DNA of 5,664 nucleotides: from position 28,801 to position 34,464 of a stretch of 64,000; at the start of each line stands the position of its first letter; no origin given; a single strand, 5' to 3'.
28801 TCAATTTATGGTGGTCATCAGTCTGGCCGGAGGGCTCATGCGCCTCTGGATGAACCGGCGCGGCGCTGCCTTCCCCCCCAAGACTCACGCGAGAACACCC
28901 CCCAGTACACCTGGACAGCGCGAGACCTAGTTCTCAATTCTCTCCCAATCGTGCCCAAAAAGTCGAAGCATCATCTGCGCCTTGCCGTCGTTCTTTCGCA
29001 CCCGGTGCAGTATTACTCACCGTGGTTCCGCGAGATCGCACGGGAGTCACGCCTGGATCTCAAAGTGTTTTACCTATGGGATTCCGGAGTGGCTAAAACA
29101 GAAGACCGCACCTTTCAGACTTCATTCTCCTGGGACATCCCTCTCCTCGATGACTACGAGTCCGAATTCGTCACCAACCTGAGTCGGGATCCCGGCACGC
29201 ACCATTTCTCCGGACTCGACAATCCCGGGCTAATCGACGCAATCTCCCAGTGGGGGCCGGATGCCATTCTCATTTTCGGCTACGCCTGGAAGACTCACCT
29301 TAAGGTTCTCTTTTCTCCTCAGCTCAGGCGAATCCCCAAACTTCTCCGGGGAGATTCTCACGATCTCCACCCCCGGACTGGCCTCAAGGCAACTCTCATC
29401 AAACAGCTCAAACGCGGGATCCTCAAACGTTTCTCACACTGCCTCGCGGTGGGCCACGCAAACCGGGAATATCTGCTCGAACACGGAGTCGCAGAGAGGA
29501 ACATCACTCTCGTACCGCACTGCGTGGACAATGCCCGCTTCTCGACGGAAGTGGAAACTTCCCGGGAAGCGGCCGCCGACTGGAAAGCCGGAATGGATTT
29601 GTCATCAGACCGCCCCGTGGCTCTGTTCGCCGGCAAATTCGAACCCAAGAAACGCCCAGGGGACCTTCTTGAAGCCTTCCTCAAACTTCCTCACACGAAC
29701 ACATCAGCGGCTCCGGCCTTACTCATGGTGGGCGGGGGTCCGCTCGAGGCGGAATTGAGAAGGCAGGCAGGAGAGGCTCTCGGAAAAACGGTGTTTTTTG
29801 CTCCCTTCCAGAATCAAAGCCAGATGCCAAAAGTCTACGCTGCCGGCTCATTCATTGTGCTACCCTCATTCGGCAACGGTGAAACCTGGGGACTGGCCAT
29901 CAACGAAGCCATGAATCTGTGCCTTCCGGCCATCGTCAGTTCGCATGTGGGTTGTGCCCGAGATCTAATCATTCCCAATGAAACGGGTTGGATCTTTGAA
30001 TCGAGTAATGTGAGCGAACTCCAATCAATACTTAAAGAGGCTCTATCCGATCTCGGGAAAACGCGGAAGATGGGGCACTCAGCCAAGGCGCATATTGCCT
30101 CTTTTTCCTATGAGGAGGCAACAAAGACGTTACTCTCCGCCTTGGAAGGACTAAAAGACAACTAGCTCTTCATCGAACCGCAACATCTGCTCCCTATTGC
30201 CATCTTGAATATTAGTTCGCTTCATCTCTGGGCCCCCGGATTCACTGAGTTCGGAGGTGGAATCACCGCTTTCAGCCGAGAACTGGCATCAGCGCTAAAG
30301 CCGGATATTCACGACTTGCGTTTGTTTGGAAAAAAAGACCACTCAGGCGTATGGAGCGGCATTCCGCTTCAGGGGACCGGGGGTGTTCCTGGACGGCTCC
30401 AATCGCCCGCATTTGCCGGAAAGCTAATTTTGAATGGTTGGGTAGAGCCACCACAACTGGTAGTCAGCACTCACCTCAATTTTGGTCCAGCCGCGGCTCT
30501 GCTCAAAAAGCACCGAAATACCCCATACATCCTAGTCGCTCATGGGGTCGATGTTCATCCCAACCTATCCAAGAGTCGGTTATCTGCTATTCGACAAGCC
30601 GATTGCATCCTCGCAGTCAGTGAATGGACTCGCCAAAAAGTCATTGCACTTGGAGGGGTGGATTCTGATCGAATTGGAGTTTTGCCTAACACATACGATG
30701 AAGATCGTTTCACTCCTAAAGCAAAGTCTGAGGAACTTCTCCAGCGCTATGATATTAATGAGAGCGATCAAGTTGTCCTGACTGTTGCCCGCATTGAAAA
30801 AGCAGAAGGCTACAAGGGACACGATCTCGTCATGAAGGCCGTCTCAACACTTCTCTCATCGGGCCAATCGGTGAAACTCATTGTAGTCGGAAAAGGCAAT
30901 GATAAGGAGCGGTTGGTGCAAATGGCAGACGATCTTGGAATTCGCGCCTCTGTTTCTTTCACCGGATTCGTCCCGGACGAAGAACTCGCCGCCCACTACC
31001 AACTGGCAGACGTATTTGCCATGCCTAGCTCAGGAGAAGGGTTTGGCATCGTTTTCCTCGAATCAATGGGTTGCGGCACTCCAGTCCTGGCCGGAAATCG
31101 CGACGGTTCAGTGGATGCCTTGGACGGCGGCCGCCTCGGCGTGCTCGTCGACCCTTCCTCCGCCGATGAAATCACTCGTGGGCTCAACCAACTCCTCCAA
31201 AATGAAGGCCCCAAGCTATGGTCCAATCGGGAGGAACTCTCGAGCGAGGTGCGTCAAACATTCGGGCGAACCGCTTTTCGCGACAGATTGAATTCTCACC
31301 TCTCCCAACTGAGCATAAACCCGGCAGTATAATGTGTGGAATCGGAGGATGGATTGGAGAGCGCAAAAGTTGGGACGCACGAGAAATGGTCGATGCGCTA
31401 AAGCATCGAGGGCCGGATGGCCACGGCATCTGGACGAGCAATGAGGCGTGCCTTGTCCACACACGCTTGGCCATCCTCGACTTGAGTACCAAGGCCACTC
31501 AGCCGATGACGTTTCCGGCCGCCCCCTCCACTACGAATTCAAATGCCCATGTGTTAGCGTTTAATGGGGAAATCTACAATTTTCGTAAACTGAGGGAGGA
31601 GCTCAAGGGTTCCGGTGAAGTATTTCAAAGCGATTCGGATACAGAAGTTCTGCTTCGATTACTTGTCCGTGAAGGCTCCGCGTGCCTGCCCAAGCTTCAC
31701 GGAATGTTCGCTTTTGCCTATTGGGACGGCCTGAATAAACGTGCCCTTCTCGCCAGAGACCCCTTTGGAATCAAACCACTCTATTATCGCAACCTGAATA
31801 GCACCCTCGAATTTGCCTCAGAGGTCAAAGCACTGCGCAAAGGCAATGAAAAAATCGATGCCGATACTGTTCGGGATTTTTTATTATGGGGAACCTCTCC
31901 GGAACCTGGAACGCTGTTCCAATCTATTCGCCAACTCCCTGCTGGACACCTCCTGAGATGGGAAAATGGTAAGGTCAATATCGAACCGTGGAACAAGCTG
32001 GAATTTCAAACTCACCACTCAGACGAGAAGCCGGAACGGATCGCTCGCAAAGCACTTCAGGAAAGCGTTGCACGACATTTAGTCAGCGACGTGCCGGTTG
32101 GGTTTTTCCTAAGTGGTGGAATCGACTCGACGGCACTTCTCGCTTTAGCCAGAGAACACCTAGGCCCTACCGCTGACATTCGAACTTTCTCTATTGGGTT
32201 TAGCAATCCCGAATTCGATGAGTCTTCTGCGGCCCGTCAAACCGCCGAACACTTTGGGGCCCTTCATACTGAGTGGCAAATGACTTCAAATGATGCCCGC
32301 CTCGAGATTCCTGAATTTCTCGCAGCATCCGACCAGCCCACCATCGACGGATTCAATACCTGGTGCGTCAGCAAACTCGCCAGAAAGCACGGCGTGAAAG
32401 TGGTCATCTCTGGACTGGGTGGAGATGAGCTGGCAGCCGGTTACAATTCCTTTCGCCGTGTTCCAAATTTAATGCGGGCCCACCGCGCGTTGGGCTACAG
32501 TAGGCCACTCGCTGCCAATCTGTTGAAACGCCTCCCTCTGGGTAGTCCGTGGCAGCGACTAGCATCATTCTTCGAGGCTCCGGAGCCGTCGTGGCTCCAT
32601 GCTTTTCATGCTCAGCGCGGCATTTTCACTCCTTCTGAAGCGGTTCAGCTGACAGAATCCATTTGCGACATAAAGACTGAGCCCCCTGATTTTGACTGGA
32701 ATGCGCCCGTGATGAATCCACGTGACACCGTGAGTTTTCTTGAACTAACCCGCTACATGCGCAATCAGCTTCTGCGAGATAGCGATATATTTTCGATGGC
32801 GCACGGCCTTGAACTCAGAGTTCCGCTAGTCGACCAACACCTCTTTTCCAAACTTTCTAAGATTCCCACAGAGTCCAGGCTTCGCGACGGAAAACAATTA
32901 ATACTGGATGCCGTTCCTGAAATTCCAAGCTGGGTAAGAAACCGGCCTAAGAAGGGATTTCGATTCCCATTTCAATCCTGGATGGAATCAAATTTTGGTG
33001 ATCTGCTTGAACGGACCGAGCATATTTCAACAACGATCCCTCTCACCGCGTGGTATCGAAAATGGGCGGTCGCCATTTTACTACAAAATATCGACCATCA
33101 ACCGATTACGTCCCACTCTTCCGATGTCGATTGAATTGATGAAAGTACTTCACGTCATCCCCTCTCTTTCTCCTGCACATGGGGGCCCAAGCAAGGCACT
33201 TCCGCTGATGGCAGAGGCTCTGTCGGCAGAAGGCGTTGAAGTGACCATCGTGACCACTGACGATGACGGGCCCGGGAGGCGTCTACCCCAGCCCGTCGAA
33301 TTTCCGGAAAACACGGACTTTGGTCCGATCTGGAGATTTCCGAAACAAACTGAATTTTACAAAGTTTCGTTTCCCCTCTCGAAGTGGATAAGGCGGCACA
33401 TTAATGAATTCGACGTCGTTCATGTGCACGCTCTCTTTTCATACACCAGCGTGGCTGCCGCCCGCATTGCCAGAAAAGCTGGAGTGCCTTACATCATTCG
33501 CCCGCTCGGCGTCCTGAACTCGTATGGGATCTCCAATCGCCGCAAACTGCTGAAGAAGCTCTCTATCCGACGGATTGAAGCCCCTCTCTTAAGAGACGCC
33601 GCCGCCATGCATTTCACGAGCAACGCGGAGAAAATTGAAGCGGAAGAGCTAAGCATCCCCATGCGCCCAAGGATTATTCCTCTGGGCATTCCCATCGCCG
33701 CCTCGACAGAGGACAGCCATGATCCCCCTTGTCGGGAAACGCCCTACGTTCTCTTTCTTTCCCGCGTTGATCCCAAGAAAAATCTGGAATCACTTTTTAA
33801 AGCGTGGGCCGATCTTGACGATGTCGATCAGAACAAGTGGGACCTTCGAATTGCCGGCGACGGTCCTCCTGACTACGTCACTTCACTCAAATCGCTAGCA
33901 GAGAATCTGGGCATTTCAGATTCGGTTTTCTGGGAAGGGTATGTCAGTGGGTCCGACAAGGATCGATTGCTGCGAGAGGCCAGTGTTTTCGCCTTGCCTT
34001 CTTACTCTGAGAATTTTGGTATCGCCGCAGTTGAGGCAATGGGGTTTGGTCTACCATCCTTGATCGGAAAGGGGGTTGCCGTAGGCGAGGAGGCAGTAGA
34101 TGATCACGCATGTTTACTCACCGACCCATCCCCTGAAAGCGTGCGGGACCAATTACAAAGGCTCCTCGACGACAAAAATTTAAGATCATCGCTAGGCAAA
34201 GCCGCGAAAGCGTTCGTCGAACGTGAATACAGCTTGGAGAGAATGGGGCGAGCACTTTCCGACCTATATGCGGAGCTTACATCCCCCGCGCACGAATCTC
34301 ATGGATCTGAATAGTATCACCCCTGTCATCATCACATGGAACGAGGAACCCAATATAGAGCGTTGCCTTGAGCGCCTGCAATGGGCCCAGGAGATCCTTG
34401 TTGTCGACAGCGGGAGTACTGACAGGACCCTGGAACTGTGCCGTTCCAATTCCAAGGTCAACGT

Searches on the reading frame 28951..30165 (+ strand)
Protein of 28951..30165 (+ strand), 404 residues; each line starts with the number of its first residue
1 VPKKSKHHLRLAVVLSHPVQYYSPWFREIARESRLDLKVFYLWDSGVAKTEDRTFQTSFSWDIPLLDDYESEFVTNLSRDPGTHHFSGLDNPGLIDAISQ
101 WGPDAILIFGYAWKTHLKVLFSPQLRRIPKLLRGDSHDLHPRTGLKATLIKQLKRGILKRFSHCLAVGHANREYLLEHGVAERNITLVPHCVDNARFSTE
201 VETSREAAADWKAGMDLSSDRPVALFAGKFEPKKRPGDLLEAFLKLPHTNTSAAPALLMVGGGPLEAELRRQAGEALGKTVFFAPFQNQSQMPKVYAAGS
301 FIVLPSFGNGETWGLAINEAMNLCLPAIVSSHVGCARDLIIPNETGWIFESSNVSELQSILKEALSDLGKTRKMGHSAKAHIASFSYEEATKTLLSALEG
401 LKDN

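Call 84: search_protein_families(library=pfam, max_evalue=0.0001, proteins=[window:28951-30165:+])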
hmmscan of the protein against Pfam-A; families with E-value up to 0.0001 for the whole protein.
window:28951-30165:+ (404 aa): 5 families
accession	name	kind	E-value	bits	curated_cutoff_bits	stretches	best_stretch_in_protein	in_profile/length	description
PF00534.26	Glycos_transf_1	-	6.8e-26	91.3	26.4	1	216-379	10-170/172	Glycosyl transferases group 1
PF13692.12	Glyco_trans_1_4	-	6.4e-19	69.1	27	1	221-367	1-142/142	Glycosyl transferases group 1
PF20706.3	GT4-conflict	-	7.6e-06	25.6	26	1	142-392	128-383/385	Family 4 Glycosyltransferase in conflict systems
PF13579.12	Glyco_trans_4_4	-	8.8e-06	26.6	29.7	1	92-189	61-156/158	Glycosyl transferase 4-like domain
PF13439.12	Glyco_transf_4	-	1.9e-05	25.2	28.5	1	91-195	61-169/170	Glycosyltransferase Family 4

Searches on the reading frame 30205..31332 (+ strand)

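Call 84: search_protein_families(library=pfam, max_evalue=0.0001, proteins=[window:30205-31332:+])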
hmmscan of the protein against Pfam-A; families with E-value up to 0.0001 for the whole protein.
window:30205-31332:+ (375 aa): 5 families
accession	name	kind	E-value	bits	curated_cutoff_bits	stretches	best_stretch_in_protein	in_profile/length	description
PF00534.26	Glycos_transf_1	-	1.7e-39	135.5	26.4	1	176-345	3-165/172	Glycosyl transferases group 1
PF13692.12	Glyco_trans_1_4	-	1.1e-31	110.5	27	1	189-333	2-142/142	Glycosyl transferases group 1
PF20706.3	GT4-conflict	-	2.6e-17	63.3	26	1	18-308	12-322/385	Family 4 Glycosyltransferase in conflict systems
PF13579.12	Glyco_trans_4_4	-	1.7e-14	54.9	29.7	1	18-162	1-157/158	Glycosyl transferase 4-like domain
PF13439.12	Glyco_transf_4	-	1.3e-12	48.6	28.5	1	18-168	2-170/170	Glycosyltransferase Family 4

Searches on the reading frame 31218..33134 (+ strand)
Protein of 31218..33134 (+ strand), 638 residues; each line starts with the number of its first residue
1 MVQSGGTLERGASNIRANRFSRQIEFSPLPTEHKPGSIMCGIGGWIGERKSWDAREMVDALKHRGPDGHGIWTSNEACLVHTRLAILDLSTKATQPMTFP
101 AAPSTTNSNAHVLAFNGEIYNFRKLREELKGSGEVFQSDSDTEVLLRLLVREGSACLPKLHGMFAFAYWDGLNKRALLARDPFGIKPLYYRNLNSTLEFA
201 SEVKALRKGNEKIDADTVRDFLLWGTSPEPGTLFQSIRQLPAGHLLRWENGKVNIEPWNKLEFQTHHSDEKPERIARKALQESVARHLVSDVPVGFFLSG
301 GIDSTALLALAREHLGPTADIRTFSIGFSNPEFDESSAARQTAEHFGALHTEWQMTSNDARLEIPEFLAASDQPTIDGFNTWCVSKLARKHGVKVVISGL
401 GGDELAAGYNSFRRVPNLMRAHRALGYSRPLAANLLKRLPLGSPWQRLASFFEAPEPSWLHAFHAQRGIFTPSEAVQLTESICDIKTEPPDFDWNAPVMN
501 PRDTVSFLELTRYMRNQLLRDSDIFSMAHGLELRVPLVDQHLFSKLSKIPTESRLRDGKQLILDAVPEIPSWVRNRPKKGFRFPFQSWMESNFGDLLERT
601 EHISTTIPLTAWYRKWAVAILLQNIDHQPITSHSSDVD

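Call 84: search_protein_families(library=pfam, max_evalue=0.0001, proteins=[window:31218-33134:+])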
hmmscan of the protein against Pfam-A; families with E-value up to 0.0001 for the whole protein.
window:31218-33134:+ (638 aa): 3 families
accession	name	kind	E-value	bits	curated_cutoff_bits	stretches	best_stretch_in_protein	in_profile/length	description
PF00733.27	Asn_synthase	-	2.3e-66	225.3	21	1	277-599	3-306/354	Asparagine synthase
PF13522.11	GATase_6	-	8.8e-40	136.2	27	1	66-202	1-130/130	Glutamine amidotransferase domain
PF13537.11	GATase_7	-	3.6e-37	127.6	25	1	81-207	1-122/123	Glutamine amidotransferase domain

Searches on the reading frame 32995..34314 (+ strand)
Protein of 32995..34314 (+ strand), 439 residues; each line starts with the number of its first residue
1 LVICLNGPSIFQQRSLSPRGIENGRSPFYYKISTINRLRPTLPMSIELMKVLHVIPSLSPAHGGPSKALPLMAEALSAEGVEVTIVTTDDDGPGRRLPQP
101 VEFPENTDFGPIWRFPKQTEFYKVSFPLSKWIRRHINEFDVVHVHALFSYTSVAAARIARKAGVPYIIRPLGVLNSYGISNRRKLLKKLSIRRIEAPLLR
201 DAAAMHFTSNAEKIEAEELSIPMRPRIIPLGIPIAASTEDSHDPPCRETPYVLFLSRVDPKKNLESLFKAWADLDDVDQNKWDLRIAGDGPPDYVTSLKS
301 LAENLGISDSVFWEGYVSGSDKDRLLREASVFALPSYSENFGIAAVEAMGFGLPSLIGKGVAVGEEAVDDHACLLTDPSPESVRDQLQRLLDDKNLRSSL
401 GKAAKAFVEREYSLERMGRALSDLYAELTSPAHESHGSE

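Call 85: search_protein_families(library=pfam, max_evalue=0.0001, proteins=[window:32995-34314:+])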
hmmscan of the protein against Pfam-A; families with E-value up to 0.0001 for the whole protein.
window:32995-34314:+ (439 aa): 5 families
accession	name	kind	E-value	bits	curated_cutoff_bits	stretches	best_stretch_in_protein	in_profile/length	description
PF00534.26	Glycos_transf_1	-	4.7e-33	114.6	26.4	1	248-406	14-171/172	Glycosyl transferases group 1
PF13692.12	Glyco_trans_1_4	-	3.9e-24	86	27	1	250-393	2-142/142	Glycosyl transferases group 1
PF13579.12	Glyco_trans_4_4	-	2.4e-19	70.7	29.7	1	63-231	1-158/158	Glycosyl transferase 4-like domain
PF13439.12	Glyco_transf_4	-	8.4e-16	58.9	28.5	1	71-234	10-168/170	Glycosyltransferase Family 4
PF20706.3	GT4-conflict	-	1.9e-12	47.3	26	1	224-359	173-312/385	Family 4 Glycosyltransferase in conflict systems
